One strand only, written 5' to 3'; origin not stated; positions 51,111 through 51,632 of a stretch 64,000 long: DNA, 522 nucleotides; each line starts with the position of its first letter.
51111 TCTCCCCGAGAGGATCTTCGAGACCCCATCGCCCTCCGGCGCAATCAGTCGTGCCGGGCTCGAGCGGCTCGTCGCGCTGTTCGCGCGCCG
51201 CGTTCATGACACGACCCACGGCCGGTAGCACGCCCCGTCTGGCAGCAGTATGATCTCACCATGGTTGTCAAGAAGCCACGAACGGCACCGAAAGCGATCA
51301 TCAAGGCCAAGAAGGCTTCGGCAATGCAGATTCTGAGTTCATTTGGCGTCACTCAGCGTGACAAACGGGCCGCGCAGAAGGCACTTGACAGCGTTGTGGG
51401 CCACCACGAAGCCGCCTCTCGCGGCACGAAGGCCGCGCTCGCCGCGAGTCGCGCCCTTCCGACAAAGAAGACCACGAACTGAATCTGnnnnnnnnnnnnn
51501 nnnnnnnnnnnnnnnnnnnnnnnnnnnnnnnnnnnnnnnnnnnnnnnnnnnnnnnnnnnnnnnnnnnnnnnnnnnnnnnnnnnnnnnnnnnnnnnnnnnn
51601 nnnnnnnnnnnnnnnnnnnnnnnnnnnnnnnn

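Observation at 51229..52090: A ~0.86-kb low-GC two-gene insert carrying a TIR-like protein and a lysine-rich mini-protein sits between aor and rbsK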

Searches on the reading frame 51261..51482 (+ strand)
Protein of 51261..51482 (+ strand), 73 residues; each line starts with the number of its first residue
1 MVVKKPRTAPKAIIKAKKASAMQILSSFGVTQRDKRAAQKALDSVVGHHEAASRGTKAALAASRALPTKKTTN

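Call 5: search_protein_families(library=pfam, proteins=[window:51261-51482:+], max_evalue=10)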
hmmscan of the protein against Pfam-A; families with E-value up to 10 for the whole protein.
window:51261-51482:+ (73 aa): 0 families

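Call 6: search_protein_families(library=padloc, proteins=[window:51261-51482:+], max_evalue=10)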
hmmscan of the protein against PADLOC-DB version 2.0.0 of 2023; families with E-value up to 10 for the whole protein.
window:51261-51482:+ (73 aa): 0 families

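Call 7: search_protein_families(library=ncbifam, proteins=[window:51261-51482:+], max_evalue=10)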
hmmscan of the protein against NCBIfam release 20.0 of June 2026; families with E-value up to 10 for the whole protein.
window:51261-51482:+ (73 aa): 0 families

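Call 8: search_protein_families(library=phrogs, proteins=[window:51261-51482:+], max_evalue=10)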
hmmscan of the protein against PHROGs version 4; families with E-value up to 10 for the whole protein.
window:51261-51482:+ (73 aa): 0 families

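Call 35: find_homologous_proteins(query=window:51261-51482:+, max_evalue=1)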
Query window:51261-51482:+ (73 aa): 1 proteins with E <= 1 among 4 candidates.
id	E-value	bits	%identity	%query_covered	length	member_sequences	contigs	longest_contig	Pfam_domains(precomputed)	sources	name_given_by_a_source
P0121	9.0e-32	125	92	100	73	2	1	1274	-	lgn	-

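Call 42: find_homologous_proteins(query=A2, max_evalue=0.01)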
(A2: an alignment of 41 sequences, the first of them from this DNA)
Query A2 (41 sequences) (73 aa, profile of the alignment): 195 proteins with E <= 0.01 among 823 candidates; the best 120 are listed.
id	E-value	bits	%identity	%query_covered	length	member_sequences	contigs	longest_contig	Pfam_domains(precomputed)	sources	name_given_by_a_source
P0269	7.9e-9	53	-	-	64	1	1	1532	-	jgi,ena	jgi:hypothetical protein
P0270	8.6e-9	53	18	60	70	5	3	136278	-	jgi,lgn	jgi:hypothetical protein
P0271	9.6e-9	53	-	-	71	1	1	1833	-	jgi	-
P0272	1.1e-8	52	-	-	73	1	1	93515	-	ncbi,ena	-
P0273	1.6e-8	52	-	-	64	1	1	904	-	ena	-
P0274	1.6e-8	52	-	-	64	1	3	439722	-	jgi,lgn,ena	jgi:hypothetical protein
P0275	2.0e-8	52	-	-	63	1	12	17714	-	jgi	jgi:hypothetical protein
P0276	2.1e-8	52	-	-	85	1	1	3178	-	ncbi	-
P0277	2.4e-8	51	-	-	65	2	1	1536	-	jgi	jgi:hypothetical protein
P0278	2.5e-8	51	-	-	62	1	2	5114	-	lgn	-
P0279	2.9e-8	51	-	-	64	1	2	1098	-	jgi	jgi:hypothetical protein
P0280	3.0e-8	51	-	-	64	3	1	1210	-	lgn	-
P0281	3.4e-8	51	-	-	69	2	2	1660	-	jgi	jgi:hypothetical protein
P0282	3.9e-8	51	-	-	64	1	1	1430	-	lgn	-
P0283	3.9e-8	51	-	-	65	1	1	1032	-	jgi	jgi:hypothetical protein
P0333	3.6e-6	44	-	-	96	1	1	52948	PF09954.15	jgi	jgi:hypothetical protein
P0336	3.6e-6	44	-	-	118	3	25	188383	-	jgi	jgi:hypothetical protein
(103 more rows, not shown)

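Call 43: search_protein_families(library=pfam, alignment_id=A2, max_evalue=1)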
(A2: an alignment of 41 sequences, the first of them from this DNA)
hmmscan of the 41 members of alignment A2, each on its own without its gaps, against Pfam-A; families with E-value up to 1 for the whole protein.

A. member 1, seq(73 aa): 0 families

B. families by the number of members that match (of 41 scanned): 52 families (the first 25 are shown)
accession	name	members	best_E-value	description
PF04545.22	Sigma70_r4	7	5.8e-05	Sigma-70, region 4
PF04539.22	Sigma70_r3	5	4.2e-05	Sigma-70 region 3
PF12728.13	HTH_17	4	0.0019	Helix-turn-helix domain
PF13518.12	HTH_28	4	0.014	Helix-turn-helix domain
PF13730.12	HTH_36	4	0.059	Helix-turn-helix domain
PF07453.19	NUMOD1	3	0.011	NUMOD1 domain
PF14490.11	HHH_RecD2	3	0.069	ATP-dependent RecD2 DNA helicase HHH domain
PF21531.3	Rv2175c_wHTH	2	0.00022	DNA-binding protein Rv2175c, wHTH domain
PF22468.2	ACT_9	2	0.022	ACT domain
PF13412.12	HTH_24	2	0.025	Winged helix-turn-helix DNA-binding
PF00376.29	MerR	2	0.027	MerR family regulatory protein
PF04967.18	HTH_10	2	0.037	HTH DNA binding domain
PF13384.12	HTH_23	2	0.038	Homeodomain-like domain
PF22083.2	I-HmuI_NUMOD-like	2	0.11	DNA endonuclease I-HmuI-like, NUMOD-like domain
PF22233.2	PhyR_sigma-like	1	0.0024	Response regulator PhyR, sigma-like domain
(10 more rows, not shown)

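Call 44: find_encoding_contigs(protein=P0274, flank=3000, max_places=2)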
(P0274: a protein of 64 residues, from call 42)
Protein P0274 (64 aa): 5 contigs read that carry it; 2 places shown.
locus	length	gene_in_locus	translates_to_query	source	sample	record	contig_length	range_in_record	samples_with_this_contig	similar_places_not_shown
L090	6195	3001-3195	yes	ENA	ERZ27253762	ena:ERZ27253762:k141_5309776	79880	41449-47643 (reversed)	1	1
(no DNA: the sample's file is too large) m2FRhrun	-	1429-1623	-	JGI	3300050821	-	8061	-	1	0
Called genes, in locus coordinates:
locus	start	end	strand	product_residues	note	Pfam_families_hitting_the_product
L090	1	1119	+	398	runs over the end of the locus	PF00067:p450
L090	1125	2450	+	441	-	PF00083:Sugar_tr, PF07690:MFS_1, PF00083:Sugar_tr, PF07690:MFS_1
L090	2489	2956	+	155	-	PF02643:DUF192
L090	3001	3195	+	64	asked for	-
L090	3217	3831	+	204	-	-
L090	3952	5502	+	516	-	PF01039:Carboxyl_trans, PF03255:ACCA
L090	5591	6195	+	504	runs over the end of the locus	PF00289:Biotin_carb_N, PF02222:ATP-grasp, PF02655:ATP-grasp_3 (weak), PF02786:CPSase_L_D2, PF07478:Dala_Dala_lig_C, PF08443:RimK (weak), PF02785:Biotin_carb_C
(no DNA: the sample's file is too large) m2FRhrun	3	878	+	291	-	PF07690:MFS_1, PF00083:Sugar_tr, PF07690:MFS_1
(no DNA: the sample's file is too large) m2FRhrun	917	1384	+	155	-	PF02643:DUF192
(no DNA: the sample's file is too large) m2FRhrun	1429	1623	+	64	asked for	-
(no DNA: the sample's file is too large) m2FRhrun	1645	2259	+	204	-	-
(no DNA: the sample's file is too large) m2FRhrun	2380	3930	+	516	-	PF01039:Carboxyl_trans, PF03255:ACCA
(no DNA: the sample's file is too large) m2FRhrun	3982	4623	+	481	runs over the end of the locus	PF00289:Biotin_carb_N, PF02655:ATP-grasp_3 (weak), PF08443:RimK (weak), PF02222:ATP-grasp, PF02786:CPSase_L_D2, PF07478:Dala_Dala_lig_C, PF02785:Biotin_carb_C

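Call 45: find_encoding_contigs(protein=P0336, flank=3000, max_places=2)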
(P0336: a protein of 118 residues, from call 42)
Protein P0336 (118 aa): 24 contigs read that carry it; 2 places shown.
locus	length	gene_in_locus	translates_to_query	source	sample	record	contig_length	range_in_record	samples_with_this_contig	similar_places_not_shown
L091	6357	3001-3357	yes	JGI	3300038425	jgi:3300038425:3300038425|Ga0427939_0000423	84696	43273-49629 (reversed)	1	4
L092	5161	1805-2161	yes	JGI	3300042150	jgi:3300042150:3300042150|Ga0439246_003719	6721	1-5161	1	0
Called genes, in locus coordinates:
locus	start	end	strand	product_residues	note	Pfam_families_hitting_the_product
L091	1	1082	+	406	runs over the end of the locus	PF00067:p450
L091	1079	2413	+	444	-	PF00083:Sugar_tr, PF07690:MFS_1, PF00083:Sugar_tr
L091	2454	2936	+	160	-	PF02643:DUF192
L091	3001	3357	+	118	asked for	-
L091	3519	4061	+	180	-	-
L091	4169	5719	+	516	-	PF01039:Carboxyl_trans, PF03255:ACCA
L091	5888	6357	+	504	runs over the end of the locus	PF00289:Biotin_carb_N, PF02222:ATP-grasp, PF02655:ATP-grasp_3 (weak), PF02786:CPSase_L_D2, PF07478:Dala_Dala_lig_C, PF08443:RimK (faint), PF02785:Biotin_carb_C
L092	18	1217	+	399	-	PF00083:Sugar_tr, PF07690:MFS_1, PF00083:Sugar_tr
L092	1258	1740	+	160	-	PF02643:DUF192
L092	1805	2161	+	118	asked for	-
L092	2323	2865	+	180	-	-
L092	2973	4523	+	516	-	PF01039:Carboxyl_trans, PF03255:ACCA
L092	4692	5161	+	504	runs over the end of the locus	PF00289:Biotin_carb_N, PF02222:ATP-grasp, PF02655:ATP-grasp_3 (weak), PF02786:CPSase_L_D2, PF07478:Dala_Dala_lig_C, PF08443:RimK (faint), PF02785:Biotin_carb_C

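Call 46: find_encoding_contigs(protein=P0333, flank=3000, max_places=2)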
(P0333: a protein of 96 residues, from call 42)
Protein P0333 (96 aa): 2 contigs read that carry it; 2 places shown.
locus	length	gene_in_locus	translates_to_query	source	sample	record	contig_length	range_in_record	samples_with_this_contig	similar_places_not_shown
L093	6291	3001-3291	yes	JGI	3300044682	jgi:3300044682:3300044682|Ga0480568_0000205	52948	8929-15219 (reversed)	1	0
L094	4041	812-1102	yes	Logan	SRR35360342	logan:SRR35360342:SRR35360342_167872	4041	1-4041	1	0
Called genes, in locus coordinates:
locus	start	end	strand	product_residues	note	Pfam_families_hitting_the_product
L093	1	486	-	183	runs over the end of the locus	PF00578:AhpC-TSA (weak), PF13098:Thioredoxin_2 (weak)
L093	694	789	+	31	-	-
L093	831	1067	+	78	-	PF12844:HTH_19, PF13560:HTH_31, PF01381:HTH_3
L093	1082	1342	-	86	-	-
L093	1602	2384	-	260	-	PF00589:Phage_integrase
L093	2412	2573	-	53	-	-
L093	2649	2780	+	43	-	-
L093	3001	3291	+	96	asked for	PF09954:DUF2188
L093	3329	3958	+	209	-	-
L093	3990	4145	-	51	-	-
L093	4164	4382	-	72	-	PF09954:DUF2188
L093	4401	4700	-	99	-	PF13031:DUF3892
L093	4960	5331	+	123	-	PF12844:HTH_19, PF13560:HTH_31, PF01381:HTH_3, PF13413:HTH_25 (weak), PF13443:HTH_26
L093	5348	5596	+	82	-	-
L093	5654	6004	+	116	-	-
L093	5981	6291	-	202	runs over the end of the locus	-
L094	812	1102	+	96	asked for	PF09954:DUF2188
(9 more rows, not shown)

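Call 51: predict_structure(alignment_id=A3)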
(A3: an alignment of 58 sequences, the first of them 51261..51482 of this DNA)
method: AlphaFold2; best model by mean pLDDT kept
length: 73 residues; sequences in the alignment: 58
mean_pLDDT: 67.0   pTM: 0.31
mean pLDDT of the five models: 67.0, 66.9, 65.3, 63.8, 59.4
residues with pLDDT >= 90: 0; 70-90: 41; 50-70: 23; < 50: 9
segments of 3 or more residues with pLDDT < 50: none
pLDDT, mean of each block of 10 residues (from residue 1): 72 75 78 82 64 50 53 49
secondary structure, 60 per line:
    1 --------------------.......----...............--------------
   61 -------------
elements in order: H21-27 H32-46

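Call 107: search_protein_families(library=pfam, proteins=[L093:3001-3288:+], max_evalue=0.01)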
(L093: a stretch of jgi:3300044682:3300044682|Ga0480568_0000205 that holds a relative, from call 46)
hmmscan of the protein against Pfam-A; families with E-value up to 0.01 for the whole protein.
L093:3001-3288:+ (96 aa): 1 family
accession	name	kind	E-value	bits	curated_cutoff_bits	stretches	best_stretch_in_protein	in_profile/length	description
PF09954.14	DUF2188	-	1.8e-08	34.9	22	1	35-74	2-41/62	Uncharacterized protein conserved in bacteria (DUF2188)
